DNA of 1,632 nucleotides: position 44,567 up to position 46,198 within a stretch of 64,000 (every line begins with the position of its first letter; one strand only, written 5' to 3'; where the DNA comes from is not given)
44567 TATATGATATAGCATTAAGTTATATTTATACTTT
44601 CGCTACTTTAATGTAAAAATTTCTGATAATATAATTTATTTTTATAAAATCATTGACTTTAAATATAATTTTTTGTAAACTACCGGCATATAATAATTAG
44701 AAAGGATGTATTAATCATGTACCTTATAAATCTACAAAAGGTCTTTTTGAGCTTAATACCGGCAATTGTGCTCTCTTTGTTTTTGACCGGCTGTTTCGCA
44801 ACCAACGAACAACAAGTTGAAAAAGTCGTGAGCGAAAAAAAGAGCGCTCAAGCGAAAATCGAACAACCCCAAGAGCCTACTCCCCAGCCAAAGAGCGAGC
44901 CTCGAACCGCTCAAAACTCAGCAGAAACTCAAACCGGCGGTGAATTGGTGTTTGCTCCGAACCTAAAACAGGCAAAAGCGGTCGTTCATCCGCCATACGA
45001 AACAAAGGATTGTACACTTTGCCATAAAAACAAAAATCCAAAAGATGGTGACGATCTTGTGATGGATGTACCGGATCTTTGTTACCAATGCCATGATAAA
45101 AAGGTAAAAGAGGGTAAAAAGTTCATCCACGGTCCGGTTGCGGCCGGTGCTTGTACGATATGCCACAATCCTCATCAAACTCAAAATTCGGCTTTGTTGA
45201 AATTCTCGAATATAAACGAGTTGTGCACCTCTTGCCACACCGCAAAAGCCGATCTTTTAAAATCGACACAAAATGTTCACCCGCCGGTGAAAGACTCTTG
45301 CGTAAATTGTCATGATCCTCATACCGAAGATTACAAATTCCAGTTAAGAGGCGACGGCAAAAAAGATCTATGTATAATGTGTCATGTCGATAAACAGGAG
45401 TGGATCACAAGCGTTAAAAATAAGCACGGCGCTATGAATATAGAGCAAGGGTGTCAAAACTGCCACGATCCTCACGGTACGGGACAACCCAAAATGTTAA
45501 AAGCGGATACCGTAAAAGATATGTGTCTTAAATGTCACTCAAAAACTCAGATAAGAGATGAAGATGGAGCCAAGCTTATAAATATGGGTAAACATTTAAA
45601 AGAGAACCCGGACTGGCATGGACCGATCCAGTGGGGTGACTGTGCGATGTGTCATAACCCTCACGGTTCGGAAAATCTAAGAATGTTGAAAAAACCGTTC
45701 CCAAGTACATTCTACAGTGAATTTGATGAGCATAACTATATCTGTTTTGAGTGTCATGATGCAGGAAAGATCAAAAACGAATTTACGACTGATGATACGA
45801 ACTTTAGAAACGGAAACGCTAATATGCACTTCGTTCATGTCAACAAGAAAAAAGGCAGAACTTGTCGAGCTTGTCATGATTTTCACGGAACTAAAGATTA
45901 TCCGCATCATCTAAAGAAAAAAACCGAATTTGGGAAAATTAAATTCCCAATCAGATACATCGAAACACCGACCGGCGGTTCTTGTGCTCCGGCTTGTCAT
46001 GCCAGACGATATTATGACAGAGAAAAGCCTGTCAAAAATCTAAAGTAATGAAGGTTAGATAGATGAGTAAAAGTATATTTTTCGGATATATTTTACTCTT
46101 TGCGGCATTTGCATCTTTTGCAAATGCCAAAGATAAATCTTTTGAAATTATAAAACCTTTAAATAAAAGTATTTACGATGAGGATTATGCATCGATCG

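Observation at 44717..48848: Exported operon pairing a 12-haem lipoprotein and an 8-haem cytochrome with two Sel1-repeat proteins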

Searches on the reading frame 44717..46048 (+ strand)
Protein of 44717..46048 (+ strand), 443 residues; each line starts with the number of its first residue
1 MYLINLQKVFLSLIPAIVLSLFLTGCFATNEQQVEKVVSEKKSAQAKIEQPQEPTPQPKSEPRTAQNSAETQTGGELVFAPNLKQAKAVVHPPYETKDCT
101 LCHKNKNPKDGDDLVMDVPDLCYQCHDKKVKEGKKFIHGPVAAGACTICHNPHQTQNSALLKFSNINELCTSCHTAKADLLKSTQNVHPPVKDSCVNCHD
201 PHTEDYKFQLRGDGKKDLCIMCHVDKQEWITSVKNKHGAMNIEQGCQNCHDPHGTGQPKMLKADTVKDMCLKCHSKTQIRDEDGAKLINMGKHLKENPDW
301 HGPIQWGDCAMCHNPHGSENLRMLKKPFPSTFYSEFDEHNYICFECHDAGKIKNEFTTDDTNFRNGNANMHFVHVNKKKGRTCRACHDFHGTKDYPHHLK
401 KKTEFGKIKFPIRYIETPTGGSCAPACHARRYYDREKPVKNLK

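Call 3: search_protein_families(library=pfam, proteins=[window:44717-46048:+], max_evalue=0.01)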
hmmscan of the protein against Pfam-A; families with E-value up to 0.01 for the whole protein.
window:44717-46048:+ (443 aa): 6 families
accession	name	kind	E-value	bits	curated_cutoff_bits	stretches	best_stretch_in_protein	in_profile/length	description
PF09699.15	Paired_CXXCH_1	-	2.1e-53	178.2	20.6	5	138-178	1-40/41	Doubled CXXCH motif (Paired_CXXCH_1)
PF14522.11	Cytochrome_C7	-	2e-12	47.2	24.8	1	94-151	11-67/67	Cytochrome c7 and related cytochrome c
PF14537.11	Cytochrom_c3_2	-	4.7e-12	46.7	25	3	243-319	6-70/79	Cytochrome c3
PF22113.1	Mtrc-MtrF_II-IV_dom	-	6.7e-12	45.7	30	3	216-391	6-167/176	Outer membrane cytochrome MtrC/MtrF-like, domains II/IV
PF03264.19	Cytochrom_NNT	-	5.8e-09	36.4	24.1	2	214-348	34-165/174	NapC/NirT cytochrome c family, N-terminal region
PF22678.1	Cytochrom_c_NrfB-like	-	1.4e-08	35.5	27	0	162-222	28-89/89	Cytochrome c-type protein NrfB-like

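Call 4: search_protein_families(library=ncbifam, proteins=[window:44717-46048:+], max_evalue=0.01)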
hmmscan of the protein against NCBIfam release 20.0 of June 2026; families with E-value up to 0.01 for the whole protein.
window:44717-46048:+ (443 aa): 8 families
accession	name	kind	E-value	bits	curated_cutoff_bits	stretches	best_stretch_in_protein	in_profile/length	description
TIGR01905.1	paired_CXXCH_1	subfamily_domain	4.6e-47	157.6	25.2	5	138-178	1-40/41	doubled CXXCH domain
TIGR03508.1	decahem_SO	subfamily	2.6e-44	151.6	192.2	3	98-203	96-200/258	DmsE family decaheme c-type cytochrome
NF041028.1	decahem_GSU2203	exception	4.9e-28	98.2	325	2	167-327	101-245/317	GSU2203 family decaheme c-type cytochrome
TIGR03153.1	cytochr_NrfH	equivalog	4.3e-08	33.3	134.2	2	115-225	24-135/138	cytochrome c nitrite reductase small subunit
NF008659.0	PRK11659.1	equivalog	1.6e-06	27.9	184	1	269-403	48-158/188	cytochrome c nitrite reductase pentaheme subunit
TIGR03146.1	cyt_nit_nrfB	equivalog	2.1e-06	28.1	166.6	0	333-403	77-132/145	cytochrome c nitrite reductase pentaheme subunit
NF045713.1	CxxCH_16_HmcA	equivalog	0.0013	17.4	400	0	96-393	76-374/541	sulfate respiration complex hexadecaheme cytochrome HmcA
NF040598.1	Ala_zip_lipo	subfamily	0.0046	17.4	43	1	11-70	3-60/90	Lpp/OprI family alanine-zipper lipoprotein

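Call 8: find_homologous_proteins(query=window:44717-46048:+, max_evalue=1e-10)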
Query window:44717-46048:+ (443 aa): 1075 proteins with E <= 1e-10 among 3423 candidates; the best 120 are listed.
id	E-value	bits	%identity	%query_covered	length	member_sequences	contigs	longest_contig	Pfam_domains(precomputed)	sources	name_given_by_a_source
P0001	0.0e+0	1064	100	100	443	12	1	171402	PF09699.16,PF14537.12,PF22678.2,PF03264.20,PF14522.12,PF22113.2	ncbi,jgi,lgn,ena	-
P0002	4.8e-242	822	75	100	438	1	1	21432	PF09699.16,PF14537.12,PF22678.2,PF03264.20,PF14522.12,PF22113.2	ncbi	-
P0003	1.4e-227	774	71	99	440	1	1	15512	PF09699.16,PF14537.12,PF22678.2,PF14522.12,PF22113.2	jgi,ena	-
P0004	1.1e-222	758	72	98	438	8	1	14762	PF09699.16,PF14537.12,PF22678.2,PF03264.20,PF14522.12,PF22113.2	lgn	-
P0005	5.6e-221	752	72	98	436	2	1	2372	PF09699.16,PF14537.12,PF22678.2,PF03264.20,PF14522.12,PF22113.2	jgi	jgi:predicted CXXCH cytochrome family protein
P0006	1.3e-218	744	69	99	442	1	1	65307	PF09699.16,PF14537.12,PF22678.2,PF03264.20,PF14522.12,PF22113.2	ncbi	-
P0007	4.6e-213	726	69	98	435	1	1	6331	PF09699.16,PF14537.12,PF22678.2,PF03264.20,PF14522.12,PF22113.2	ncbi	-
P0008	5.0e-203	693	65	98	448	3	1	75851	PF09699.16,PF14537.12,PF22678.2,PF03264.20,PF14522.12,PF22113.2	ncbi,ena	-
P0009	6.6e-202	689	64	99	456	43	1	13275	PF09699.16,PF14537.12,PF22678.2,PF14522.12,PF22113.2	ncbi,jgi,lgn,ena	-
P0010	3.5e-189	647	62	99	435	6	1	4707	PF09699.16,PF14537.12,PF22678.2,PF14522.12,PF22113.2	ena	-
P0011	1.9e-181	622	60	99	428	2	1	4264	PF09699.16,PF14537.12,PF22678.2,PF14522.12,PF22113.2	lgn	-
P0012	4.9e-181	620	68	82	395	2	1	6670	PF09699.16,PF14537.12,PF22678.2,PF14522.12,PF22113.2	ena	-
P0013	4.4e-179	614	69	83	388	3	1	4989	PF09699.16,PF14537.12,PF14522.12,PF22113.2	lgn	-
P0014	5.7e-177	607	65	87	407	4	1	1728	PF09699.16,PF14537.12,PF22678.2,PF14522.12,PF22113.2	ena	-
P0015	6.3e-177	607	66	86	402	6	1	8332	PF09699.16,PF14537.12,PF14522.12,PF22113.2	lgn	-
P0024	2.1e-171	589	59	97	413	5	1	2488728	PF09699.16,PF14537.12,PF22678.2,PF14522.12,PF22113.2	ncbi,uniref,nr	ncbi:cytochrome C [Candidatus Sulfurimonas marisnigri]|uniref:Cytochrome C n=1 Tax=Candidatus Sulfur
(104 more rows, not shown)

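Call 9: find_encoding_contigs(protein=P0001, flank=10000, max_places=3)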
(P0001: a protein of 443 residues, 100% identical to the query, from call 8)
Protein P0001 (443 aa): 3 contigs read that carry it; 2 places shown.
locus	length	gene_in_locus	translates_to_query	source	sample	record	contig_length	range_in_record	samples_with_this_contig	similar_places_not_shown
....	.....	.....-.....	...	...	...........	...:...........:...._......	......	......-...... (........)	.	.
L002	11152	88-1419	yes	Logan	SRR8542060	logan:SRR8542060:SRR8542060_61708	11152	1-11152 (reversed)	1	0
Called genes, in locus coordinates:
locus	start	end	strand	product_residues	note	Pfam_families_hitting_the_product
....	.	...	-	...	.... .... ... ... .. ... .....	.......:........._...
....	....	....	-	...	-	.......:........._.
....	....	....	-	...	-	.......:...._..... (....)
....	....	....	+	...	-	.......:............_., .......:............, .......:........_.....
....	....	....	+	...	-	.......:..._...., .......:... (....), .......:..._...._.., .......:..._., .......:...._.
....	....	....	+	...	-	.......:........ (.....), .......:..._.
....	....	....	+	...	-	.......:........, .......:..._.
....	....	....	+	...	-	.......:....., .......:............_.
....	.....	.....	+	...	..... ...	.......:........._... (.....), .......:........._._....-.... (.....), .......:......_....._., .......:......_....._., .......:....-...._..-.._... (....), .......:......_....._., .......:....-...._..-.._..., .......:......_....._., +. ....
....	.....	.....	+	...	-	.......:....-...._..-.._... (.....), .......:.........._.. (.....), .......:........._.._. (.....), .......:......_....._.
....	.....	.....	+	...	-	-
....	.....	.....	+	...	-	-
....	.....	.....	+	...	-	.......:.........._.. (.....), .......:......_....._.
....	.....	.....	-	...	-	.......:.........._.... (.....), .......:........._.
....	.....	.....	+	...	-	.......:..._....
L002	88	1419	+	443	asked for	PF03264:Cytochrom_NNT (faint), PF22678:Cytochrom_c_NrfB-like (faint), PF09699:Paired_CXXCH_1, PF09699:Paired_CXXCH_1, PF22113:Mtrc-MtrF_II-IV_dom (weak), PF09699:Paired_CXXCH_1, PF22113:Mtrc-MtrF_II-IV_dom, PF09699:Paired_CXXCH_1, +2 more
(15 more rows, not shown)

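Call 10: find_encoding_contigs(protein=P0024, flank=10000, max_places=3)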
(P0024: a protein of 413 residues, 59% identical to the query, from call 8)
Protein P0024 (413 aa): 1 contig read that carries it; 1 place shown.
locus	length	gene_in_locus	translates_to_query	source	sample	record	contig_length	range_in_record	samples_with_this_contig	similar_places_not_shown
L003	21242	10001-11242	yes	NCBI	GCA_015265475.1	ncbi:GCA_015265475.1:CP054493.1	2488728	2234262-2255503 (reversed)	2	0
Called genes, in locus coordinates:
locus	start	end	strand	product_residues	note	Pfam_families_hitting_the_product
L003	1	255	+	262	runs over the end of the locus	-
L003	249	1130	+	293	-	-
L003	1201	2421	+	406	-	PF00155:Aminotran_1_2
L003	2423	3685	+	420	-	PF03447:NAD_binding_3, PF00742:Homoserine_dh, PF01842:ACT, PF22629:ACT_AHAS_ss (weak)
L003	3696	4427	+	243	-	PF00106:adh_short, PF01370:Epimerase, PF02719:Polysacc_synt_2 (weak), PF08659:KR, PF13460:NAD_binding_10 (weak), PF13561:adh_short_C2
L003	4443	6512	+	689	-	PF04879:Molybdop_Fe4S4, PF00384:Molybdopterin, PF01568:Molydop_binding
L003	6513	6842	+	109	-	PF02021:UPF0102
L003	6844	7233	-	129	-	PF03190:Thioredox_DsbH, PF13899:Thioredoxin_7, PF13098:Thioredoxin_2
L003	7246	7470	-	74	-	-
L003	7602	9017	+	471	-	PF00171:Aldedh, PF05893:LuxC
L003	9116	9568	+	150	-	PF04463:2-thiour_desulf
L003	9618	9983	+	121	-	PF00034:Cytochrom_C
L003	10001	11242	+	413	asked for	PF09699:Paired_CXXCH_1, PF14522:Cytochrome_C7 (faint), PF14537:Cytochrom_c3_2 (faint), PF22678:Cytochrom_c_NrfB-like (faint), PF09699:Paired_CXXCH_1, PF22113:Mtrc-MtrF_II-IV_dom (weak), PF09699:Paired_CXXCH_1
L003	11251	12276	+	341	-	PF14522:Cytochrome_C7 (faint), PF14537:Cytochrom_c3_2 (faint), PF09699:Paired_CXXCH_1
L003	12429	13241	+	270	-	PF14522:Cytochrome_C7 (faint), PF09699:Paired_CXXCH_1 (weak)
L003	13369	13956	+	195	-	-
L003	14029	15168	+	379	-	PF08450:SGL, PF01436:NHL (faint), PF01731:Arylesterase (faint), PF25021:TEN_NHL, PF17170:DUF5128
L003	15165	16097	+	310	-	PF13624:SurA_N_3 (weak), PF13145:Rotamase_2, PF13616:Rotamase_3, PF00639:Rotamase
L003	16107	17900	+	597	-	-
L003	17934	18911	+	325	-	PF01731:Arylesterase (faint), PF08450:SGL (faint), PF24684:Vgb_lyase (weak), PF01436:NHL (weak), PF06739:SBBP (faint), PF17170:DUF5128 (weak), PF01436:NHL (weak), PF17170:DUF5128 (weak), +1 more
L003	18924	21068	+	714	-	PF14522:Cytochrome_C7 (faint), PF14537:Cytochrom_c3_2 (faint), PF09699:Paired_CXXCH_1 (weak)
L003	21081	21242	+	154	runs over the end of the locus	-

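Call 12: find_related_loci(query=A1, collection=genome_contigs, flank=10000)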
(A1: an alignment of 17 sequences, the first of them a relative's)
Query A1 (443 aa) in genome_contigs; peptide patterns used: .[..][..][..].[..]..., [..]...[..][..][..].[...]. (x = any residue, [..] = any of these).
599 stretches matched a pattern (row limit reached: there are more); 549 encode a relative of the query (tblastn E <= 1e-3); the best 80 are kept; 80 distinct loci.
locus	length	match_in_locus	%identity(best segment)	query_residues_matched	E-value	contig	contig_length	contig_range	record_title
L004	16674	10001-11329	70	1-443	0e+0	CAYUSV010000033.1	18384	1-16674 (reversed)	MAG TPA_asm: uncultured Campylobacterales bacterium isolate SRP128015_co1_26 genome assembly, contig: NODE_4202_length_1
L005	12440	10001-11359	65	4-443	0e+0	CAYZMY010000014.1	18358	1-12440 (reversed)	MAG TPA_asm: uncultured Campylobacterales bacterium isolate binchicken_co188_250 genome assembly, contig: NODE_1980_leng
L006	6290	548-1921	64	3-443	0e+0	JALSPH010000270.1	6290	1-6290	MAG: Campylobacterales bacterium isolate 356-284_metabat2_scaf2bin.038 356-284_scaffold_9177_c1, whole genome shotgun se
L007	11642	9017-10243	69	27-443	0e+0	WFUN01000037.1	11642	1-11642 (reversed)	MAG: Hydrogenimonas sp. isolate S139_75_esom k151_236318, whole genome shotgun sequence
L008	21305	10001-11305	65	10-443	0e+0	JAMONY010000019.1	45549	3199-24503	MAG: Helicobacteraceae bacterium isolate 4281-140_metabat2_scaf2bin.082 4281-140_scaffold_182_c1, whole genome shotgun s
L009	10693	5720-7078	64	4-443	0e+0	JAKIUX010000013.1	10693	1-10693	MAG: Hydrogenimonas sp. isolate D100SM.bin.28 NODE_2254_length_10693_cov_2.155309, whole genome shotgun sequence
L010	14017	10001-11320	65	14-443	0e+0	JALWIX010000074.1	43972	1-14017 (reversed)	MAG: Campylobacterales bacterium isolate M17_metabat1_scaf2bin.001 M17_NODE_411_length_43972_cov_9.120994, whole genome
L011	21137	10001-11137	66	60-443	1e-174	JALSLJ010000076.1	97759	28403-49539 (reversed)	MAG: Sulfurimonas sp. isolate 355-202_metabat2_scaf2bin.012 355-202_scaffold_42_c1, whole genome shotgun sequence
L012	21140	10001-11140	66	60-443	1e-174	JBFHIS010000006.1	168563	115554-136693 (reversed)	MAG: Sulfurimonadaceae bacterium isolate Mix_sand07.2021.05.G.45 k141_1219538_length_168563_cov_26.4586, whole genome sh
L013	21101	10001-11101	67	73-443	3e-174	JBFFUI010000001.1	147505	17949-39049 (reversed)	MAG: Sulfurimonadaceae bacterium isolate Mix_mud23.2022.09.12 k141_381607_length_147505_cov_18.9831, whole genome shotgu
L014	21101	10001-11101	67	73-443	1e-172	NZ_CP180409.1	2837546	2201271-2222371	Sulfurimonas sp. CS5 chromosome, complete genome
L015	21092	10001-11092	67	79-443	1e-171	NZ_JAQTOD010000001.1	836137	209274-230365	MAG: Sulfurimonas sp. isolate STA_8 NODE_4_length_836137_cov_90.410435_Sandtown_A, whole genome shotgun sequence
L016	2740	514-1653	64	60-443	0e+0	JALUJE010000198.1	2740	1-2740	MAG: Helicobacteraceae bacterium isolate S144_metabat1_scaf2bin.049 S144_NODE_46395_length_2740_cov_1.239571, whole geno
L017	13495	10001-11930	65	58-443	1e-170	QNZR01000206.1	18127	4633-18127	MAG: Sulfurimonas sp. isolate MAG 17 Ga0232639_1000128, whole genome shotgun sequence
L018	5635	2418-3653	60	17-443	3e-171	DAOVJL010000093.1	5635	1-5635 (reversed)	MAG TPA_asm: Sulfurimonas sp. isolate CSMAG_1392 CSMAG_1392_k141_4810012_length_5635_cov_22.7486, whole genome shotgun s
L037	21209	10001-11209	47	62-441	2e-105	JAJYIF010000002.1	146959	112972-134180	MAG: Nitrospirae bacterium isolate DBS2-1.bin112 NODE_162_length_146959_cov_2.880700, whole genome shotgun sequence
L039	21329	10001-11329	42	1-441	4e-105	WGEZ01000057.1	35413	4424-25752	MAG: Nitrospirae bacterium isolate S146_64 k151_434742, whole genome shotgun sequence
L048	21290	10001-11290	41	34-438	5e-101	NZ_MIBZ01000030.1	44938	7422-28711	MAG: Sulfurimonas sp. RIFCSPLOWO2_12_36_12 rifcsplowo2_12_sub10_scaffold_263, whole genome shotgun sequence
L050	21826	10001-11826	40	32-438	8e-101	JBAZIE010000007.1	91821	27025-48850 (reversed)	MAG: Sulfurimonas sp. isolate SO_2017_LW3_88 NODE_460_length_91821_cov_2.252601_LW162_2017, whole genome shotgun sequenc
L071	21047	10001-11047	45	84-441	5e-95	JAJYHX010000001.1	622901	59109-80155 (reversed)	MAG: Nitrospirae bacterium isolate DBS2-1.bin100 NODE_2_length_622901_cov_31.228070, whole genome shotgun sequence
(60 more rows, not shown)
